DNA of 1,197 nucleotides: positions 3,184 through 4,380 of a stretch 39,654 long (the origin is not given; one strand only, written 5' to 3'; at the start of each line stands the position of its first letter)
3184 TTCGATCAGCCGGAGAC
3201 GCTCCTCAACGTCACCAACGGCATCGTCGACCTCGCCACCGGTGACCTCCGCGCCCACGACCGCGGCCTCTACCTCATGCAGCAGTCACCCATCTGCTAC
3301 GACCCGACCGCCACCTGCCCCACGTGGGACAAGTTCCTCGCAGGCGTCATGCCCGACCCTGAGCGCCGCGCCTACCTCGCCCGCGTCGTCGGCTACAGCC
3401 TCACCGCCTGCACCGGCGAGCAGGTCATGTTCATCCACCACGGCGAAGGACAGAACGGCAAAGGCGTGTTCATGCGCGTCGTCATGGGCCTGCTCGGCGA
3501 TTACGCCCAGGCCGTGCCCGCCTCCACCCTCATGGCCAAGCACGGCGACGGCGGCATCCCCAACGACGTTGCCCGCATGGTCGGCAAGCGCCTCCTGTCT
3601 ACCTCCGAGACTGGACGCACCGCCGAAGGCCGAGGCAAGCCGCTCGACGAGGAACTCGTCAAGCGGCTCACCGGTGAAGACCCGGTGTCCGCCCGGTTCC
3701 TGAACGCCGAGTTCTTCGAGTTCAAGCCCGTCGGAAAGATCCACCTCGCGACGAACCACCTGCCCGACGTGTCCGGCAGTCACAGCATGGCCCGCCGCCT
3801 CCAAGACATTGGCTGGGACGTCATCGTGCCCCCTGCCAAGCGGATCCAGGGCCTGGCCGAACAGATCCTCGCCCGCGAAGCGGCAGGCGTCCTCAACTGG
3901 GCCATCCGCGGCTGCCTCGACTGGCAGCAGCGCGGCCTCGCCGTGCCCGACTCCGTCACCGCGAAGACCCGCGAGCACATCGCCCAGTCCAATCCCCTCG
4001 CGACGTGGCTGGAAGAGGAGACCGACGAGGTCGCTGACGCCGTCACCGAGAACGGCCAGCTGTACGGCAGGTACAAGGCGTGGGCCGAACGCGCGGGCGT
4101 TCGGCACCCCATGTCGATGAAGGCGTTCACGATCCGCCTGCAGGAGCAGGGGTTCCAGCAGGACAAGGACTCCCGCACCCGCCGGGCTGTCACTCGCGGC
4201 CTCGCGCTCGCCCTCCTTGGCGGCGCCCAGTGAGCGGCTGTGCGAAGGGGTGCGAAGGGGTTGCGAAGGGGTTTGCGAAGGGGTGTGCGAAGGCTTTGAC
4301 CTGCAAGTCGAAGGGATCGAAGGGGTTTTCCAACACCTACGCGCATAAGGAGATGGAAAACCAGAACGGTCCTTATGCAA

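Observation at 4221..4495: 237-bp nested palindrome of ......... iterons just after the primase-helicase gene: candidate origin, or a mirror-encoded ORF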

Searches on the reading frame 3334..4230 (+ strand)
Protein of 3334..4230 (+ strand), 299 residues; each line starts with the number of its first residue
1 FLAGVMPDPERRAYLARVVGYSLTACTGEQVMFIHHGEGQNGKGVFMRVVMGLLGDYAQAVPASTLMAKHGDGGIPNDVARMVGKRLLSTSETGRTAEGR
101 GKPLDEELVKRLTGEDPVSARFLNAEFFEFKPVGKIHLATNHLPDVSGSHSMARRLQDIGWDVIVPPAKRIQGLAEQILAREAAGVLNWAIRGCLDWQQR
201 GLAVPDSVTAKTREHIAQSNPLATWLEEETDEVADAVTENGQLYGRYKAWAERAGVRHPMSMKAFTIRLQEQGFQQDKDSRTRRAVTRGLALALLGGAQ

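Call 39: find_homologous_proteins(query=window:3334-4230:+, max_evalue=0.00001)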
Query window:3334-4230:+ (299 aa): 91 proteins with E <= 0.00001 among 8000 candidates.
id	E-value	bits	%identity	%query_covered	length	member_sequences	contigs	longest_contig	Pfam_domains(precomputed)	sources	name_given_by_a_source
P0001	1.4e-189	647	96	100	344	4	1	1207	PF19263.6,PF08706.17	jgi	jgi:putative DNA primase/helicase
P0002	4.9e-184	628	92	100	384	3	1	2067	PF19263.6,PF08706.17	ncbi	ncbi:DNA primase family protein, partial [Streptomyces sp. NPDC055897]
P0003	2.0e-182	623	92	100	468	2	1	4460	PF19263.6,PF08706.17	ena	-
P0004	4.8e-175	599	89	100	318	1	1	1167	PF19263.6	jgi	jgi:putative DNA primase/helicase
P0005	2.8e-171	587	87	100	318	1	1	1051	PF19263.6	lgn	-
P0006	8.2e-168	575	86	99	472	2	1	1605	PF19263.6,PF08706.17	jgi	jgi:putative DNA primase/helicase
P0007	2.1e-122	426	82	78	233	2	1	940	PF03288.23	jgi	-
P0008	3.6e-113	396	64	98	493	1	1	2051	PF19263.6,PF08706.17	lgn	-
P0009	7.4e-113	395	65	98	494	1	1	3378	PF19263.6,PF08706.17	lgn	-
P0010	2.0e-112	393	64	98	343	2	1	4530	PF19263.6,PF08706.17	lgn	-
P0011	2.8e-112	393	64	98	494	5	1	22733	PF19263.6,PF08706.17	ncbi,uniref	ncbi:phage/plasmid primase, P4 family [Streptomyces sp. NPDC058291]|uniref:DNA primase family protei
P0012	3.9e-112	392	63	98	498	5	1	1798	PF19263.6,PF08706.17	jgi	jgi:putative DNA primase/helicase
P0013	6.0e-112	392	64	98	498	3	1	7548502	PF19263.6,PF08706.17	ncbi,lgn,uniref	ncbi:phage/plasmid primase, P4 family [Streptomyces sp. NBC_00096]|uniref:DNA primase family protein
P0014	7.7e-112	391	64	97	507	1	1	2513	PF19263.6,PF08706.17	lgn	-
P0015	8.1e-112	391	63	98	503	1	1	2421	PF19263.6,PF08706.17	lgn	-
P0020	9.0e-104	365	59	97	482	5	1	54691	PF19263.6,PF08706.17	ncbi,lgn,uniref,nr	ncbi:phage/plasmid primase, P4 family [Streptomyces erythrochromogenes]|uniref:DNA primase family pr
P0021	4.4e-103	363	59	97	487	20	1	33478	PF19263.6,PF08706.17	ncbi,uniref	ncbi:phage/plasmid primase, P4 family [Streptomyces scabiei]|uniref:DNA primase family protein n=1 T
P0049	9.0e-48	181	37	95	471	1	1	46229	PF19263.6,PF08706.17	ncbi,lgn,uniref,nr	ncbi:hypothetical protein FXB41_32135 [Bradyrhizobium canariense]|uniref:phage/plasmid primase, P4 f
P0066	8.9e-43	165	38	94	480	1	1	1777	PF19263.6,PF08706.17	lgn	-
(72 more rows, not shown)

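Call 41: find_encoding_contigs(protein=P0013, flank=3000, max_places=2)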
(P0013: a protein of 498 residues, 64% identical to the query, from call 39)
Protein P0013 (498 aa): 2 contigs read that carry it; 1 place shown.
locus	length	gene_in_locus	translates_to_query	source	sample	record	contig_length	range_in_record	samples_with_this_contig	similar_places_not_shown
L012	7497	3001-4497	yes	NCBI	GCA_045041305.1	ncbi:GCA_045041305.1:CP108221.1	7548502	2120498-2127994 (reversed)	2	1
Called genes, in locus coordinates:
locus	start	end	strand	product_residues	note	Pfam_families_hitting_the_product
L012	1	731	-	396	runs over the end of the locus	PF14659:Phage_int_SAM_3, PF00589:Phage_integrase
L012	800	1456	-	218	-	PF01381:HTH_3 (weak)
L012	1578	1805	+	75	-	PF12728:HTH_17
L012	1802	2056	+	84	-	-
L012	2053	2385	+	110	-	-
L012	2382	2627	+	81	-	-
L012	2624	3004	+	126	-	PF10888:DUF2742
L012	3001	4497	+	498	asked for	PF08706:D5_N, PF19263:DUF5906 (weak)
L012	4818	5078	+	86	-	-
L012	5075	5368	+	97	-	-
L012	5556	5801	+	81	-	-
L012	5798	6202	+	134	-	-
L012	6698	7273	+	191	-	-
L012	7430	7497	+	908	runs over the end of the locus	PF10145:PhageMin_Tail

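Call 42: find_encoding_contigs(protein=P0020, flank=3000, max_places=2)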
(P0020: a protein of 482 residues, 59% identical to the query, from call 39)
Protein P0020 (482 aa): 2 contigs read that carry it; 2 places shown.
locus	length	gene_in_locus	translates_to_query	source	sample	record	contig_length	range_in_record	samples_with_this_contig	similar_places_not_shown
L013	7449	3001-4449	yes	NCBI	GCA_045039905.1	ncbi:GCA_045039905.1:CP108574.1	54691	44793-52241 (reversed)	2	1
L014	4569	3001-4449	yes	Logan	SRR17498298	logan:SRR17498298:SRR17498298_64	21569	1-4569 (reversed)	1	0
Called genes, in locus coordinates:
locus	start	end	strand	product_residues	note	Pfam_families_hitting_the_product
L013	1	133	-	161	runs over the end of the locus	-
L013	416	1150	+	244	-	PF00392:GntR, PF07702:UTRA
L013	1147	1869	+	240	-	PF06414:Zeta_toxin (weak), PF08433:KTI12 (weak), PF13671:AAA_33, PF13238:AAA_18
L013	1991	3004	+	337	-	PF09250:Prim-Pol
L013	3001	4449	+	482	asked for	PF08706:D5_N, PF19263:DUF5906 (weak)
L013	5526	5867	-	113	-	-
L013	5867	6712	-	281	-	PF10609:ParA (weak), PF13614:AAA_31, PF01656:CbiA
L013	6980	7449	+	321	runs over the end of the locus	-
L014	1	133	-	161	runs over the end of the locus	-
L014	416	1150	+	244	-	PF00392:GntR, PF07702:UTRA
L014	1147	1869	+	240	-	PF06414:Zeta_toxin (weak), PF08433:KTI12 (weak), PF13671:AAA_33, PF13238:AAA_18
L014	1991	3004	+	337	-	PF09250:Prim-Pol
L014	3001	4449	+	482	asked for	PF08706:D5_N, PF19263:DUF5906 (weak)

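Call 43: find_encoding_contigs(protein=P0021, flank=3000, max_places=2)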
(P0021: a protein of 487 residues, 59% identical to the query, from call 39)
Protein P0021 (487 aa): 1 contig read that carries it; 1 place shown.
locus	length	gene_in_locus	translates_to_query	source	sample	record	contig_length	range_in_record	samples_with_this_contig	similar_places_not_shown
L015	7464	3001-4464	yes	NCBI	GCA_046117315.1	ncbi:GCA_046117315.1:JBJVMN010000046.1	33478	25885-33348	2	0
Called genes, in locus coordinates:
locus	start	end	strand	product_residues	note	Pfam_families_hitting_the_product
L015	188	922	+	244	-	PF00392:GntR, PF07702:UTRA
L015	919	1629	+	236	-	PF13191:AAA_16, PF06414:Zeta_toxin (faint), PF13238:AAA_18, PF13671:AAA_33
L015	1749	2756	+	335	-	PF09250:Prim-Pol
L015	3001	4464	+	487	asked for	PF08706:D5_N, PF19263:DUF5906 (weak)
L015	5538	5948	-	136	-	PF19979:DUF6415 (weak)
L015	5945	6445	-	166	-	-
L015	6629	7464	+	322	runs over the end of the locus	PF27520:SP15_N (weak)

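Call 52: find_related_loci(query=A2, collection=genome_contigs, flank=1500)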
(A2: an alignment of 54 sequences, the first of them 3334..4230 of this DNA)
Query A2 (299 aa) in genome_contigs; peptide patterns used: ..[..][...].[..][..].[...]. (x = any residue, [..] = any of these).
600 stretches matched a pattern (row limit reached: there are more); 561 encode a relative of the query (tblastn E <= 1e-3); the best 80 are kept; 80 distinct loci.
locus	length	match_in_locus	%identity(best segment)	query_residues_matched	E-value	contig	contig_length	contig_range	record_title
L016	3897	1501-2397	90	1-299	0e+0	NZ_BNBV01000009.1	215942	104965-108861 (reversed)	Streptomyces thermodiastaticus strain JCM 4840 sequence09, whole genome shotgun sequence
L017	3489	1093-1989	87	1-299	0e+0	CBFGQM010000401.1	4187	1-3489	MAG TPA_asm: uncultured Streptomyces sp. isolate SRR15517647_binner13_Refined_2 genome assembly, contig: ERZ27320703.162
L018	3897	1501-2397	81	1-299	3e-168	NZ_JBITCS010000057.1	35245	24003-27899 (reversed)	Streptomyces sp. NPDC051684 NPDC051684_382_B1.ctg-0057, whole genome shotgun sequence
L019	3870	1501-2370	66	1-297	4e-126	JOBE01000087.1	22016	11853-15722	Streptomyces griseoluteus strain NRRL ISP-5360 contig87.1, whole genome shotgun sequence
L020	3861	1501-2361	64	1-293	4e-119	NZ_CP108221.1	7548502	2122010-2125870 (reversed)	Streptomyces sp. NBC_00096 chromosome, complete genome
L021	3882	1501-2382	59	1-297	2e-112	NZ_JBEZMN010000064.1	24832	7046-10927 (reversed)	Streptomyces sp. NPDC048193 NPDC048193_59_H11.ctg-0064, whole genome shotgun sequence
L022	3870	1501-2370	57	1-294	2e-106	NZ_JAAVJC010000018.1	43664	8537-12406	Streptomyces bohaiensis strain 11A07 NODE_18_length_43664_cov_100.495832, whole genome shotgun sequence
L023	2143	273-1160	43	1-292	6e-67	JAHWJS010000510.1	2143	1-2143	MAG: Armatimonadota bacterium isolate 0711_bin3 NODE_17673_length_2143_cov_4.760057, whole genome shotgun sequence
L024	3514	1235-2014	44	14-278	1e-63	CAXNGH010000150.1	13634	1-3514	MAG: Bryobacteraceae bacterium isolate MsH-30jul19-292 genome assembly, contig: MsH-30jul19-C8956, whole genome shotgun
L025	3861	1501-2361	42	1-294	4e-63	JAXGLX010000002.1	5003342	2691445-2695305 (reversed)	MAG: Acidobacteriota bacterium isolate AnMBR.bin219 bin219_2, whole genome shotgun sequence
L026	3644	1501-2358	41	1-292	1e-62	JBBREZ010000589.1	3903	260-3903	MAG: Caldilineales bacterium isolate Co_metawrap_2541 Cmw_2541_k141_27053132_length_3903_cov_5.0000, whole genome shotgu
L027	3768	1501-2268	44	14-276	4e-62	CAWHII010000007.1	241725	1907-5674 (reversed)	MAG: uncultured beta proteobacterium isolate MFD02134.bin.1.97 genome assembly, contig: contig_9759, whole genome shotgu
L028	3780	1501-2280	43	14-278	4e-61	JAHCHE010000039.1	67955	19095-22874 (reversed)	MAG: Bryobacteraceae bacterium isolate TGS_ACI2 ACI2_39, whole genome shotgun sequence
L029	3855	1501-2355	40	1-293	3e-61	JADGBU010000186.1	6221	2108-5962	MAG: Magnetococcales bacterium isolate nW5bin3 nW5_bin3_NODE_761_length_6221_cov_7.957347, whole genome shotgun sequence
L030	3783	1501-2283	41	14-280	1e-60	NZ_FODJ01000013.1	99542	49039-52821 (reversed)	Amphibacillus marinus strain CGMCC 1.10434, whole genome shotgun sequence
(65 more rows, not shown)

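Call 54: predict_structure(alignment_id=A2)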
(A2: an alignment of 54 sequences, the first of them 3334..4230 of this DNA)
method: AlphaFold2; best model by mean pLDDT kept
length: 299 residues; sequences in the alignment: 54
mean_pLDDT: 92.6   pTM: 0.85
mean pLDDT of the five models: 92.6, 92.0, 91.8, 91.4, 90.7
residues with pLDDT >= 90: 243; 70-90: 47; 50-70: 6; < 50: 3
segments of 3 or more residues with pLDDT < 50: 297-299
pLDDT, mean of each block of 10 residues (from residue 1): 96 98 96 95 97 97 90 76 96 83 93 92 85 97 90 94 96 97 97 98 97 91 91 95 97 90 95 95 96 64
secondary structure, 60 per line:
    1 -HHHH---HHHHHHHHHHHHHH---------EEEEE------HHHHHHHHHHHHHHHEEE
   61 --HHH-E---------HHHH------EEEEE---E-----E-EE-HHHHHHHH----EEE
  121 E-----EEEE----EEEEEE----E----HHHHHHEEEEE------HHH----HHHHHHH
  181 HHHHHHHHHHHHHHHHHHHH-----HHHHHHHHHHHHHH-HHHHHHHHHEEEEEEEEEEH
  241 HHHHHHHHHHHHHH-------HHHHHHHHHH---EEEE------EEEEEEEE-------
elements in order: H2-5 H9-22 E32-36 H43-57 E58-60 H77-80 E87-91 H106-113 E118-121 E127-130 E135-140 H150-155 E156-160 H174-200 H206-219 H221-229 E230-239 H240-254 H262-271 E275-278 E285-292

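Call 57: fold_search(model_id=the predicted structure, library=pdb)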
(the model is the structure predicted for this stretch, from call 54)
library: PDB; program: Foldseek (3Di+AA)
matches with E <= 10: 1150; with E <= 0.001: 183
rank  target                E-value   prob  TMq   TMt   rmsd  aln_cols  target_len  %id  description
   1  8iqi_A                2.9e-17  1.00  0.67  0.25   7.4       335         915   16  Structure of Full-Length AsfvPrimPol in Complex-Form (released 2023-07-26)
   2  8iqi_B                9.2e-17  1.00  0.67  0.25   7.5       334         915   16  Structure of Full-Length AsfvPrimPol in Complex-Form (released 2023-07-26)
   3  8iqi_C                3.1e-16  1.00  0.67  0.25   6.4       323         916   16  Structure of Full-Length AsfvPrimPol in Complex-Form (released 2023-07-26)
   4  9ivf_B                8.0e-16  1.00  0.65  0.33   8.1       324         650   17  Structure of Full-Length AsfvPrimPol with polyT DNA (released 2025-12-24)
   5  8ww7_E                4.6e-15  1.00  0.65  0.24   7.0       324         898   15  Structure of AMPPNP-Form AsfvPrimPol Dodecamer (released 2025-04-30)
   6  9ivf_A                7.4e-15  1.00  0.66  0.34   6.7       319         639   18  Structure of Full-Length AsfvPrimPol with polyT DNA (released 2025-12-24)
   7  9ivf_C                8.9e-15  1.00  0.67  0.34   6.7       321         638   15  Structure of Full-Length AsfvPrimPol with polyT DNA (released 2025-12-24)
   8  8wvz_A                8.9e-15  1.00  0.68  0.34   6.8       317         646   19  Structure of ADP-Form AsfvPrimPol Hexamer (released 2024-10-30)
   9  8ww7_H                1.7e-14  1.00  0.66  0.25   6.3       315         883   16  Structure of AMPPNP-Form AsfvPrimPol Dodecamer (released 2025-04-30)
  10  8wwa_C                1.9e-14  1.00  0.66  0.25   6.6       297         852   17  Structure of AMPPNP-Form AsfvPrimPol Hexamer (released 2025-04-30)
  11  8ww7_C                4.0e-14  1.00  0.64  0.25   6.5       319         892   16  Structure of AMPPNP-Form AsfvPrimPol Dodecamer (released 2025-04-30)
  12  8ww7_B                5.1e-14  1.00  0.67  0.25   6.4       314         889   17  Structure of AMPPNP-Form AsfvPrimPol Dodecamer (released 2025-04-30)
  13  8wvz_D                5.4e-14  1.00  0.65  0.33   7.9       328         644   16  Structure of ADP-Form AsfvPrimPol Hexamer (released 2024-10-30)
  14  8ww6_E                6.9e-14  1.00  0.59  0.30   8.3       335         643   15  Structure of ATP-rs-Form AsfvPrimPol Hexamer (released 2025-04-30)
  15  8iqh_C                9.3e-14  1.00  0.61  0.23   7.4       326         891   15  Structure of Full-Length AsfvPrimPol in Apo-Form (released 2023-07-26)
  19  8iqi_F                1.2e-13  1.00  0.62  0.24   7.5       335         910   16  Structure of Full-Length AsfvPrimPol in Complex-Form (released 2023-07-26)
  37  7ola_C                9.5e-12  1.00  0.66  0.47   5.5       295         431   14  Structure of Primase-Helicase in SaPI5 (released 2022-07-13)
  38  7ola_A                9.5e-12  1.00  0.66  0.46   5.9       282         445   15  Structure of Primase-Helicase in SaPI5 (released 2022-07-13)
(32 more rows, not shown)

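Call 79: search_dna_similar(query=window:3334-4230:+, collection=plasmids, mode=protein, max_rows=15)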
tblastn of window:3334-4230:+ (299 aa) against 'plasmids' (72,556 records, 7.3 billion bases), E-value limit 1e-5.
Records with a match: 480; places in all: 681; records where one place covers at least 80% of the query: 473.
Best place of each record, by identity: <60% 480.
By first word of the organism name: Streptomyces 353; Ralstonia 50; Bacillus 17; Kitasatospora 8; Clostridium 7; Methylobacterium 5; Bradyrhizobium 3; Deinococcus 3; Lentilactobacillus 2; Microvirga 2; and 27 more.
By predicted mobility (MOB-suite, as given by PLSDB): non-mobilizable 346; mobilizable 129; conjugative 5.
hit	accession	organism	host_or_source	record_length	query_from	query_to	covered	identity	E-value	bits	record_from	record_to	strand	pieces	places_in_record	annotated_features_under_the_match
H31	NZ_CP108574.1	Streptomyces erythrochromogenes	-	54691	1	278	93%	59.7%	9e-103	336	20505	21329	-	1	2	phage/plasmid primase, P4 family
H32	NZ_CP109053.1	Streptomyces subrutilus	-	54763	1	278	93%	59.7%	2e-102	335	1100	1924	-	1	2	phage/plasmid primase, P4 family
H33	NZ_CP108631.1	Streptomyces xanthophaeus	-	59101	1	278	93%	59.7%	2e-102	335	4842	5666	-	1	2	phage/plasmid primase, P4 family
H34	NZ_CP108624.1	Streptomyces xanthophaeus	-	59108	1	278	93%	59.7%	2e-102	335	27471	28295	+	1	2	phage/plasmid primase, P4 family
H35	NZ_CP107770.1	Streptomyces griseorubiginosus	-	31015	1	278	93%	58.9%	1e-102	335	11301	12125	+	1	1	phage/plasmid primase, P4 family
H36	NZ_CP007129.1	Gemmatirosa kalamazoonensis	-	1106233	1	277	93%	39.7%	9e-49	181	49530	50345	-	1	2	record has no annotation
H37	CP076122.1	Ralstonia solanacearum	Solanum muricatum,cell culture,stem,stem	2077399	1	280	94%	38.5%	4e-46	173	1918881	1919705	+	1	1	hypothetical protein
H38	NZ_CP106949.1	Bacillus thuringiensis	BGSC database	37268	7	278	91%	39.2%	6e-53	192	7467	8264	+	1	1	phage/plasmid primase, P4 family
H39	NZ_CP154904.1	Bacillus paralicheniformis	-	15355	7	278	91%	38.7%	3e-48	179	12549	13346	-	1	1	none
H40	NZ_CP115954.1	Ralstonia solanacearum CFBP2957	Solanum lycopersicum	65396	13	276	88%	39.9%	4e-46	173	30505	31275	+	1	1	phage/plasmid primase, P4 family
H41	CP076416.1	Ralstonia solanacearum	tobacco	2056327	8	280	91%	38.2%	2e-46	174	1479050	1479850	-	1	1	none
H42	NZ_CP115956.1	Ralstonia pseudosolanacearum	Solanum tuberosum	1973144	13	276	88%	39.5%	6e-46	172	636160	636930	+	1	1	none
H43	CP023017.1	Ralstonia solanacearum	Solanum tuberosum,single cell,Potato ...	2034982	1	255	85%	40.3%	7e-46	172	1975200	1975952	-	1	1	hypothetical protein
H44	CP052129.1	Ralstonia solanacearum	tomato,cell culture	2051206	1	255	85%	40.3%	7e-46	172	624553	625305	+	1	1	hypothetical protein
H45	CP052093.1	Ralstonia solanacearum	tomato,cell culture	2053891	1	255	85%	40.3%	7e-46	172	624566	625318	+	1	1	none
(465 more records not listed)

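Call 88: find_related_loci(query=A2, collection=viral_contigs, flank=1500)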
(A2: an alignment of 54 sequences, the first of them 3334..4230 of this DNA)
Query A2 (299 aa) in viral_contigs; peptide patterns used: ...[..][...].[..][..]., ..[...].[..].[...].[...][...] (x = any residue, [..] = any of these).
600 stretches matched a pattern (row limit reached: there are more); 575 encode a relative of the query (tblastn E <= 1e-3); the best 80 are kept; 80 distinct loci.
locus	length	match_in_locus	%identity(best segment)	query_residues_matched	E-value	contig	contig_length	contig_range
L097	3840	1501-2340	43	1-283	4e-72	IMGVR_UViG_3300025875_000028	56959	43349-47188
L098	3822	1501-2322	43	1-275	3e-69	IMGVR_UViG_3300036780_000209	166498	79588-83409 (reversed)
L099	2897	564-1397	39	8-290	1e-61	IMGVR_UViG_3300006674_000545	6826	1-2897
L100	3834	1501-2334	39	8-290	7e-61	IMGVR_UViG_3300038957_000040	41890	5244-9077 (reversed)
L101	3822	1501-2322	41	1-278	3e-60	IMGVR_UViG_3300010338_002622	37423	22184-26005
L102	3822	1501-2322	42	1-278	4e-60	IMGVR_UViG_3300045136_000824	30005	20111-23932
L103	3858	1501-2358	41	1-292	9e-60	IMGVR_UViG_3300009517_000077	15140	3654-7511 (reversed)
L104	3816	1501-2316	41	1-278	2e-59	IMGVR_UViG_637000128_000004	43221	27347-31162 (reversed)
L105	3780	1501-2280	42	14-278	2e-59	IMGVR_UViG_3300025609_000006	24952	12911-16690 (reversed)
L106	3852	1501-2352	41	1-292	4e-59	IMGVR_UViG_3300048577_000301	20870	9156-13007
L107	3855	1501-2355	38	7-298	4e-59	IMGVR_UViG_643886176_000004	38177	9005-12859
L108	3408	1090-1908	39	14-293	1e-58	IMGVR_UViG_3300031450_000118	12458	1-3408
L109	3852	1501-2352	40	1-292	2e-58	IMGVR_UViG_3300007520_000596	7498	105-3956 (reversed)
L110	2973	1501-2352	39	1-292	5e-58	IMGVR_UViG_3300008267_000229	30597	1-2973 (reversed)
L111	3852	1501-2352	40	1-292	6e-58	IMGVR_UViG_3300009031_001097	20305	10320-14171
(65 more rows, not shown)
